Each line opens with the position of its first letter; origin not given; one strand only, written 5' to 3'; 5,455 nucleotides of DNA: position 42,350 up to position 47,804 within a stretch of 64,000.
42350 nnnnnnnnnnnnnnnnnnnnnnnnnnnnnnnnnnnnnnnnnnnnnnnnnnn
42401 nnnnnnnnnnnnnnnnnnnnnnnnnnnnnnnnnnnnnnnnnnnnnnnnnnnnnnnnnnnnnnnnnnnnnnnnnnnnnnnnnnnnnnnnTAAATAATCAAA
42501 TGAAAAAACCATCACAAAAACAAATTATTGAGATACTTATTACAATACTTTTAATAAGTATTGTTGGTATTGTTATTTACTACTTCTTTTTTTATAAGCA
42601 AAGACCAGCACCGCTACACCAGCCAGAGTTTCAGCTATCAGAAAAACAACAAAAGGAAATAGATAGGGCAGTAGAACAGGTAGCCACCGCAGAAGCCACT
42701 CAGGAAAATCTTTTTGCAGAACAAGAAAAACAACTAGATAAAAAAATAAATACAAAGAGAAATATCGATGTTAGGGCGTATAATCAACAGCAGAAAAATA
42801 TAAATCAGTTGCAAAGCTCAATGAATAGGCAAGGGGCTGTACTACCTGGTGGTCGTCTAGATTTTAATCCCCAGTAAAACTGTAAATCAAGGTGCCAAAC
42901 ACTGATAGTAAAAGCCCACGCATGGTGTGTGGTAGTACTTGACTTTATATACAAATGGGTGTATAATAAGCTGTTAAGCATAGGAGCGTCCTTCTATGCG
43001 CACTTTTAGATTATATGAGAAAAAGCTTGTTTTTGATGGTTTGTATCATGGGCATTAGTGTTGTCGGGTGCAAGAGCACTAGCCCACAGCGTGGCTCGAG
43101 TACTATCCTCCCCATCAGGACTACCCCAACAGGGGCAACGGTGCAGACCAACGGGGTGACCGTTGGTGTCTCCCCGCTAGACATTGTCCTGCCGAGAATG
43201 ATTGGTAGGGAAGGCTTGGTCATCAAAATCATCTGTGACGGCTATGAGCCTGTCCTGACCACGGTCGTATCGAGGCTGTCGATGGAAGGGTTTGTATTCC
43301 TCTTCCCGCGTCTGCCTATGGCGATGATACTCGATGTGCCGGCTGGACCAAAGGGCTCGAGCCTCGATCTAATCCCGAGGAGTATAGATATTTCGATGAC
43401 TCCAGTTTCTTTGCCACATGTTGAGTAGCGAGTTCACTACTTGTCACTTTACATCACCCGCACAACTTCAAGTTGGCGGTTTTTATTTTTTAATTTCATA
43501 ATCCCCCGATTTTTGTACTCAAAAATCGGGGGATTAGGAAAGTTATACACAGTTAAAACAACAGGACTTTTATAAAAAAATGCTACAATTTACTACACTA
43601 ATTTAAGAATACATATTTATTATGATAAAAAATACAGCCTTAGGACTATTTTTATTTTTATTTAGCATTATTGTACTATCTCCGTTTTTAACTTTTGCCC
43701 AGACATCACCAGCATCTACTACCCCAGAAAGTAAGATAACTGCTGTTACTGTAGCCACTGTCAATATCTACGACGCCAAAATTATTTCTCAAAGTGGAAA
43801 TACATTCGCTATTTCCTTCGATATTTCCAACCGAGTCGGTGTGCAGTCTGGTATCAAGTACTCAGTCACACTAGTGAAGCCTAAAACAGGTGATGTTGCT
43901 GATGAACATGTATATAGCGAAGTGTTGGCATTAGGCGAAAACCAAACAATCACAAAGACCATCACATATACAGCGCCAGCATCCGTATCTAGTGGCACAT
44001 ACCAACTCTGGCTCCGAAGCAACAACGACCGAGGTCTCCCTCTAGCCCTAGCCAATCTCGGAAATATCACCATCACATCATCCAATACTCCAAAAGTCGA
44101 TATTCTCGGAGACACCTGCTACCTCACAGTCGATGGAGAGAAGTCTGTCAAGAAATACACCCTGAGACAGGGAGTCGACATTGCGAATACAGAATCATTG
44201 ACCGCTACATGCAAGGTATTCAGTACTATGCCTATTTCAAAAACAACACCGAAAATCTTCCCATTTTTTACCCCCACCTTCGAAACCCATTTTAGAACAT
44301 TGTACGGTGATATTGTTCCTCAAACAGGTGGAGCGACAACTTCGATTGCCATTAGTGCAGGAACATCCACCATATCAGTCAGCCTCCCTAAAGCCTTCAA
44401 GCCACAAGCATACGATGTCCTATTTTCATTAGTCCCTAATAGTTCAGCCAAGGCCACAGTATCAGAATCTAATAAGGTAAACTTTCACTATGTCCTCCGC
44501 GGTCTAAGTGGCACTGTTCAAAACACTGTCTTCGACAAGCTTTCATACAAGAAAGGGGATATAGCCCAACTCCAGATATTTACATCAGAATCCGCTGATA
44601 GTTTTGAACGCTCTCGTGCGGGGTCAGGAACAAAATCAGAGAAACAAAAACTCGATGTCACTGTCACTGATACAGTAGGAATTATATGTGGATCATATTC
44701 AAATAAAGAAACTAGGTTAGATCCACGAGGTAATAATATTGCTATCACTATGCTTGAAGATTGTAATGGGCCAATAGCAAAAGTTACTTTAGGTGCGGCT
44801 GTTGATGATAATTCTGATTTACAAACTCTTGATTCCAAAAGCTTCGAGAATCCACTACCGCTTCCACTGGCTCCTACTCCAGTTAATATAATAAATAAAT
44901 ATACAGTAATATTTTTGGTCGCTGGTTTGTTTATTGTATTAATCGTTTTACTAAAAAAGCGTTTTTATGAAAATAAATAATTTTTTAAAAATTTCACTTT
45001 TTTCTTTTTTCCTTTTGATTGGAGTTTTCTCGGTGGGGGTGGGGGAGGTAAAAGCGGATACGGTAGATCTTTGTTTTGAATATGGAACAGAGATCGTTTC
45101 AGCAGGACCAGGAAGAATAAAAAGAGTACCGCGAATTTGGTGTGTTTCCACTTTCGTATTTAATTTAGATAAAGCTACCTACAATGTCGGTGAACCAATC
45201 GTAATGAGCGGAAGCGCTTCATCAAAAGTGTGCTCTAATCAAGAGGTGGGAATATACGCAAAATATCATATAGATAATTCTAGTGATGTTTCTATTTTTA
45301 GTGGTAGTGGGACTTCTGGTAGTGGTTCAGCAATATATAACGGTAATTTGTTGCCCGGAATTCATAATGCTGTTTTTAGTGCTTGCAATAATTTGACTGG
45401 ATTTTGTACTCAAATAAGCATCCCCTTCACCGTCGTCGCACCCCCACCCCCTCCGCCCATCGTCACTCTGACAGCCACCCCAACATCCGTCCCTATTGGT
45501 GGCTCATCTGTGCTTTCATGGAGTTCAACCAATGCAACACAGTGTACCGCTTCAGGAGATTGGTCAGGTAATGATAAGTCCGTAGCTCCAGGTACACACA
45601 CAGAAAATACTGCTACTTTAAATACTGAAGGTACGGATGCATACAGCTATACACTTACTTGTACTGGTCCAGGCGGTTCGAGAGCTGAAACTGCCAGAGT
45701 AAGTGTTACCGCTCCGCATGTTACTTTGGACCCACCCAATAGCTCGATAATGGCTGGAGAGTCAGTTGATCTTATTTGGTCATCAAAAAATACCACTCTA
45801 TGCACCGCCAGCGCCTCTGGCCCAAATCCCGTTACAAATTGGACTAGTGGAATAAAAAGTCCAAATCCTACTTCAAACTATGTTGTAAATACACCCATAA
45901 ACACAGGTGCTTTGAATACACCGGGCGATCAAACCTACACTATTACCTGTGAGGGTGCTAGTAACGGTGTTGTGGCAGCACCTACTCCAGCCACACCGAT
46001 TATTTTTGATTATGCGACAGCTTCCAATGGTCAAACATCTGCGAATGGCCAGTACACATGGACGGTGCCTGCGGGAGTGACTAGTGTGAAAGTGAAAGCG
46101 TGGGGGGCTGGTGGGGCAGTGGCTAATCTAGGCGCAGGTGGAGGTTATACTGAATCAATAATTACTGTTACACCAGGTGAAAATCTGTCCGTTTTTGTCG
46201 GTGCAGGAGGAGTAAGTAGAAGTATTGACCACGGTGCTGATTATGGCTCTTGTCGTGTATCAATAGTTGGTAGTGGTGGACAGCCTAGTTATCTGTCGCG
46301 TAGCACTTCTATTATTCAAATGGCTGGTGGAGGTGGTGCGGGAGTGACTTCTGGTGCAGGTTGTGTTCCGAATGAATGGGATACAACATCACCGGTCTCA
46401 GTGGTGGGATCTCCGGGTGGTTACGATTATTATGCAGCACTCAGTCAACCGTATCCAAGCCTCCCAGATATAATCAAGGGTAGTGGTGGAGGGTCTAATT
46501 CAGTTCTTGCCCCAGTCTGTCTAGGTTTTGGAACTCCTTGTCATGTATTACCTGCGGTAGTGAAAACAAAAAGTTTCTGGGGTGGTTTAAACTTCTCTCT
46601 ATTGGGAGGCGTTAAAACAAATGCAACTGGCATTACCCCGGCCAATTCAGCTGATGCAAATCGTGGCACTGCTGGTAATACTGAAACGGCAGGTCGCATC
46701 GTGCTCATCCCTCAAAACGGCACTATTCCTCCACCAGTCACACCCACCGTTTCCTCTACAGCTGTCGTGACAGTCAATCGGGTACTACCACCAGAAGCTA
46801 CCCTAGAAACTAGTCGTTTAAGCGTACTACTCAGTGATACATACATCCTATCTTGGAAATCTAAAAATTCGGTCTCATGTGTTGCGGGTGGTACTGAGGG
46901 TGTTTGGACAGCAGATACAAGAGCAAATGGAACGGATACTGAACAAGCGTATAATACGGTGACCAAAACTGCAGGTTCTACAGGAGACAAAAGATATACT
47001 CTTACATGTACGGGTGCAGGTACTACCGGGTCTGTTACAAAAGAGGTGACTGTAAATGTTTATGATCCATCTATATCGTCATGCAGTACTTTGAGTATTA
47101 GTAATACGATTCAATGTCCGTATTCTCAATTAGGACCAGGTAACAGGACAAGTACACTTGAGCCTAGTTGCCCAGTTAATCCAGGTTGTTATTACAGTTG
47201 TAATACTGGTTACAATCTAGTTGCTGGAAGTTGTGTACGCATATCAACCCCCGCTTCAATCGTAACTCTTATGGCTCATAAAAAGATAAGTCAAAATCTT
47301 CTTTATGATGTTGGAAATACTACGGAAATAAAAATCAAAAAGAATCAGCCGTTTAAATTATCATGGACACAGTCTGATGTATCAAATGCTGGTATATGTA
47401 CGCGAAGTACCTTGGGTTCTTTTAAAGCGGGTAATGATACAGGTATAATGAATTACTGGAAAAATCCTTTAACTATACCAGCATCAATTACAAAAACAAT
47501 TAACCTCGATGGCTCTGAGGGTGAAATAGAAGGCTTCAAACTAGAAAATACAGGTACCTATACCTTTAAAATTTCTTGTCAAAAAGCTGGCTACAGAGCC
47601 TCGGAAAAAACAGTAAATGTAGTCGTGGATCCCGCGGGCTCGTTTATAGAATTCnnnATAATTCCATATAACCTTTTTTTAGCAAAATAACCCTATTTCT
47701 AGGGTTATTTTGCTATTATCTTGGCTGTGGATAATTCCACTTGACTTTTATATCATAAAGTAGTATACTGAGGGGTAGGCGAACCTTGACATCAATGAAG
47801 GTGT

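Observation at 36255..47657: Two giant secreted proteins share a novel Cys-rich C-terminal module ending in GSFIEF; one combines LamG, YD repeats and two transglutaminase-like cores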

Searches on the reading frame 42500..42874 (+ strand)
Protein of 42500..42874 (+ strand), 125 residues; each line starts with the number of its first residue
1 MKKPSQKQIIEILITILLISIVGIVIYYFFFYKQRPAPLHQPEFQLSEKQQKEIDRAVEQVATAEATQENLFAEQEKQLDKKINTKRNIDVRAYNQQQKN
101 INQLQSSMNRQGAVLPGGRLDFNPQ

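Call 9: search_protein_families(library=pfam, proteins=[window:42500-42874:+], max_evalue=0.01)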
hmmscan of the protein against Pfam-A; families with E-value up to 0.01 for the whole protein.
window:42500-42874:+ (125 aa): 1 family
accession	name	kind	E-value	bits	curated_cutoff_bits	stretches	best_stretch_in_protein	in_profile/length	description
PF19911.4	DUF6384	-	0.0012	18.5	25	1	9-111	96-197/308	Family of unknown function (DUF6384)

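Call 69: search_protein_families(library=ncbifam, proteins=[window:42500-42874:+], max_evalue=5)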
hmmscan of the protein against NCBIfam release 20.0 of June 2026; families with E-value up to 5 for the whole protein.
window:42500-42874:+ (125 aa): 14 families
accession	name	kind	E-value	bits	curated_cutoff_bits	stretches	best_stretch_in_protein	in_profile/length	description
NF041554.1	SA1362_fam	subfamily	0.0013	18.8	42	1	10-52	28-69/70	SA1362 family protein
NF009347.0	PRK12705.1-4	equivalog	0.0014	17.4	579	1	9-110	8-100/473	hypothetical protein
NF042931.1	SAG1386_EF1546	equivalog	0.0023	18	80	1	3-81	24-104/158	SAG1386/EF1546 family surface-associated protein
NF047740.1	antiphage_MADS5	equivalog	0.0024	16.7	400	1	46-111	186-251/461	methylation-associated defense system restriction endonuclease subunit S MAD5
NF002357.0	PRK01318.2-4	equivalog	0.0052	15.6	479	1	11-86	10-84/532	membrane protein insertase YidC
NF002353.0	PRK01318.1-4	equivalog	0.0067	15.1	365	1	13-113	9-100/596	membrane protein insertase YidC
TIGR00985.1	3a0801s04tom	subfamily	0.011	15.5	163.55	1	11-78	10-77/148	mitochondrial import receptor subunit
NF004285.1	PRK05696.1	equivalog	0.012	15.5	179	1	3-96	15-103/171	flagellar basal body-associated protein FliL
TIGR02832.1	spo_yunB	equivalog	0.041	13.4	111.9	1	12-105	7-106/204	sporulation protein YunB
NF045999.1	MAG1140_fam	equivalog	0.044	13.9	35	1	6-33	4-31/126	MAG1140 family protein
TIGR01541.1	tape_meas_lam_C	equivalog_domain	0.41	9.7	104.75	1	63-109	85-132/332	phage tail tape measure protein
NF041479.2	spor_membprot_YtrI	equivalog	2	8.3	125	1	22-106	21-99/166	sporulation membrane protein YtrI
NF047981.1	RC1041_fam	subfamily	3.9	7.3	90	1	4-31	16-43/57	RC1041 family protein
NF009992.0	PRK13461.1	equivalog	4.4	6.9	127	0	8-101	4-87/159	F0F1 ATP synthase subunit B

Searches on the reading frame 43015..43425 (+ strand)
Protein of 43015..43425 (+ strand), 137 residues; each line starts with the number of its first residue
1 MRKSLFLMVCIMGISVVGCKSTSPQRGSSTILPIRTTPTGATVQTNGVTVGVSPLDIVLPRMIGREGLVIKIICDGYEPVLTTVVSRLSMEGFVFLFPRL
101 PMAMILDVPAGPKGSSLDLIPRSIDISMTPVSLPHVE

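Call 9: search_protein_families(library=pfam, proteins=[window:43015-43425:+], max_evalue=0.01)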
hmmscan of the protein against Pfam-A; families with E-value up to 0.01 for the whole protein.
window:43015-43425:+ (137 aa): 1 family
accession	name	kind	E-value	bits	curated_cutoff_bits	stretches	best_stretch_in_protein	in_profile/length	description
PF08308.17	PEGA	-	3.6e-05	24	20.8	1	30-84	2-53/71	PEGA domain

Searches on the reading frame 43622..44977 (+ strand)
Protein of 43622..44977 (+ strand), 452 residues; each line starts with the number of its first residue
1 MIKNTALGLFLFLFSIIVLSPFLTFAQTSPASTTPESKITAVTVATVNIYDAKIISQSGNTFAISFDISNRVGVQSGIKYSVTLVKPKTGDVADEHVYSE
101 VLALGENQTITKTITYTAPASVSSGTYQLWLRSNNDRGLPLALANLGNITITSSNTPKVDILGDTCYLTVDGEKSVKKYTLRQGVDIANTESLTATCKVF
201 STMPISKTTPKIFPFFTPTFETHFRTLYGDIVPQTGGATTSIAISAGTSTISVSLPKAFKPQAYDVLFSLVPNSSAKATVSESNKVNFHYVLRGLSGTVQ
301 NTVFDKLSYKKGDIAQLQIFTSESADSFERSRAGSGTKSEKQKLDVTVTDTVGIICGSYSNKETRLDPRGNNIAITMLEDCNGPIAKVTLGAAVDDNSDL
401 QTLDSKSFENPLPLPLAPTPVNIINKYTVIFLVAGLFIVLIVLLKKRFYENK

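Call 9: search_protein_families(library=pfam, proteins=[window:43622-44977:+], max_evalue=0.01)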
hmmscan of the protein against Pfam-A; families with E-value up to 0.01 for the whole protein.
window:43622-44977:+ (452 aa): 0 families

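Call 69: search_protein_families(library=ncbifam, proteins=[window:43622-44977:+], max_evalue=5)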
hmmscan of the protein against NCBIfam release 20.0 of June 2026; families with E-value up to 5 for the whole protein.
window:43622-44977:+ (452 aa): 0 families
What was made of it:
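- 43622..44980 (+): 452-aa protein with a signal peptide and a C-terminal transmembrane anchor. Its gene overlaps the start of the 896-aa gene by 14 nt. No family hit (calls 9, 69).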

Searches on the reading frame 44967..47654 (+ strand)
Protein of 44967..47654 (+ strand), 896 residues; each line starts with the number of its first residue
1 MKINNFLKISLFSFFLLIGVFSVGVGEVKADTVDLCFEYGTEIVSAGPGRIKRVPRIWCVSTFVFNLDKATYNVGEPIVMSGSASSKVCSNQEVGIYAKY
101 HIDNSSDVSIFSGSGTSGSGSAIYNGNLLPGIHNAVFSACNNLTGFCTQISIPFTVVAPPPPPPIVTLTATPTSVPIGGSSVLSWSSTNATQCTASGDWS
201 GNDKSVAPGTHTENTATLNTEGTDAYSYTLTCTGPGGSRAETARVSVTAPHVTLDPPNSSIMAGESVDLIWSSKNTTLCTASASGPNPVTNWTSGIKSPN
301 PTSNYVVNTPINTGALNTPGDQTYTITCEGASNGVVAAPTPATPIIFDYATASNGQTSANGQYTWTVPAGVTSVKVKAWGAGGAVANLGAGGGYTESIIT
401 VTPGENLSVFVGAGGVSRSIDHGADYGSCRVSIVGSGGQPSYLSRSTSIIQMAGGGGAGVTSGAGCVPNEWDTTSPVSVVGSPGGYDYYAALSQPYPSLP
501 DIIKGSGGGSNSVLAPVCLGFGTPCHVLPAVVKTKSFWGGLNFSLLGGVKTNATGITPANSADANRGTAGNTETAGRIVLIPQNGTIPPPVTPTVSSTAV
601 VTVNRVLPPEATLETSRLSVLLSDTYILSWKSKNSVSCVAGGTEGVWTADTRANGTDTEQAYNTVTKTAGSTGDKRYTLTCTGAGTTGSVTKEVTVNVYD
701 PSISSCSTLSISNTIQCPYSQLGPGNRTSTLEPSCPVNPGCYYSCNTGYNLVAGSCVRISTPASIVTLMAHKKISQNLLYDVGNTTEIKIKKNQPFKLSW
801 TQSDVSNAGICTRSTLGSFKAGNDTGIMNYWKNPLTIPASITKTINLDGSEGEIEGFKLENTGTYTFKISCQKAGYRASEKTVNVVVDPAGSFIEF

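Call 5: search_protein_families(library=pfam, proteins=[window:44967-47654:+], max_evalue=0.01)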
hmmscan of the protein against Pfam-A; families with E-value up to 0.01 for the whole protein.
window:44967-47654:+ (896 aa): 1 family
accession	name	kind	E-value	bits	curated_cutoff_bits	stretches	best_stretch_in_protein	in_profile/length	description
PF21722.4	Gly_rich_2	-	1e-07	32.7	24.3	1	358-542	2-167/226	Glycine-rich domain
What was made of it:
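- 44967..47657 (+): 896-aa exported protein. Order of parts: signal peptide, three Ig-like '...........' repeats, Gly_rich_2 domain, Cys-rich hairpin, shared C-terminal module. Gly_rich_2 scores 32.7 bits against a cut-off of 24.3 (call 5).
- On Gly_rich_2 (PF21722), in the 896-aa protein: 32.7 bits against a cut-off of 24.3, residues 358-542 (call 5).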

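Call 6: search_protein_families(library=ncbifam, proteins=[window:44967-47654:+], max_evalue=0.01)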
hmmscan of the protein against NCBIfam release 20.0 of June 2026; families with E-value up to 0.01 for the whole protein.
window:44967-47654:+ (896 aa): 0 families

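Call 15: find_encoding_contigs(protein=window:44967-47654:+, flank=10000, max_places=6)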
Protein window:44967-47654:+ (896 aa): 3 contigs read that carry it; 2 places shown.
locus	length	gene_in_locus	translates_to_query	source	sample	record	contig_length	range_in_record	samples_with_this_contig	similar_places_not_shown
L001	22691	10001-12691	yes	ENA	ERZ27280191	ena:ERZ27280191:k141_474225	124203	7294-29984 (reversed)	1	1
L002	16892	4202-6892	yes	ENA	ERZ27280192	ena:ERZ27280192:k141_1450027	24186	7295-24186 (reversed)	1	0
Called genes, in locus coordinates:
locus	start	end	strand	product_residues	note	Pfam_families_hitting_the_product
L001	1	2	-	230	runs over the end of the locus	PF05724:TPMT (weak), PF13489:Methyltransf_23 (weak), PF13847:Methyltransf_31, PF08241:Methyltransf_11, PF08242:Methyltransf_12, PF13649:Methyltransf_25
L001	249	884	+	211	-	PF13483:Lactamase_B_3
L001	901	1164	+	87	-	-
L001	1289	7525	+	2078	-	-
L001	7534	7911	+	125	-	-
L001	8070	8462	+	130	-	-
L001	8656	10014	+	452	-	-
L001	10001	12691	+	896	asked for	PF21722:Gly_rich_2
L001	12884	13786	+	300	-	-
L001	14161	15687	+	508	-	PF01471:PG_binding_1 (weak)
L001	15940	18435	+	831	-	PF00521:DNA_topoisoIV, PF03989:DNA_gyraseA_C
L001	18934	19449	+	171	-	PF01135:PCMT, PF13489:Methyltransf_23 (weak), PF01209:Ubie_methyltran, PF13847:Methyltransf_31, PF08241:Methyltransf_11, PF08242:Methyltransf_12, PF13649:Methyltransf_25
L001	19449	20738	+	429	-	PF01547:SBP_bac_1, PF13416:SBP_bac_8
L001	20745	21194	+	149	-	-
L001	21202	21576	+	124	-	PF04956:TrbC (weak), PF18895:T4SS_pilin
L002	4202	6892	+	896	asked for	PF21722:Gly_rich_2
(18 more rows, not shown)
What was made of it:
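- On T9SS C-terminal domain (Por_Secre_tail / TIGR04183): The context is Patescibacteria-like: T4SS_pilin genes (call 15), and the orthologue lies in a Ca.
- On Gly_rich_2 (PF21722), in the 896-aa protein: The same annotation is precomputed on the source contig (call 15).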

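Call 92: find_related_loci(query=window:44967-47654:+, collection=viral_contigs, flank=5000)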
Query window:44967-47654:+ (896 aa) in viral_contigs; peptide patterns used: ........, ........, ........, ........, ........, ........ (x = any residue, [..] = any of these).
44 stretches matched a pattern, but none encodes a relative of the query by tblastn (E <= 1e-3).
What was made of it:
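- Tried and rejected: A search of viral contigs for relatives of the 896-aa protein found none (call 92), so the 452/896 insertion shows no phage link.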

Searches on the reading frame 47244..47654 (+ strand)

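Call 17: search_protein_families(library=pfam, proteins=[window:47244-47654:+], max_evalue=5)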
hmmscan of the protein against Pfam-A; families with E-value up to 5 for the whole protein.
window:47244-47654:+ (137 aa): 2 families
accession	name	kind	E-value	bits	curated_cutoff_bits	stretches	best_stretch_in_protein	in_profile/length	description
PF19407.5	DUF5979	-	0.011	16.8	25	1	81-128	2-44/104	Domain of unknown function (DUF5979)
PF05345.18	He_PIG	-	0.03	15.2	24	1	86-128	52-95/96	Putative Ig domain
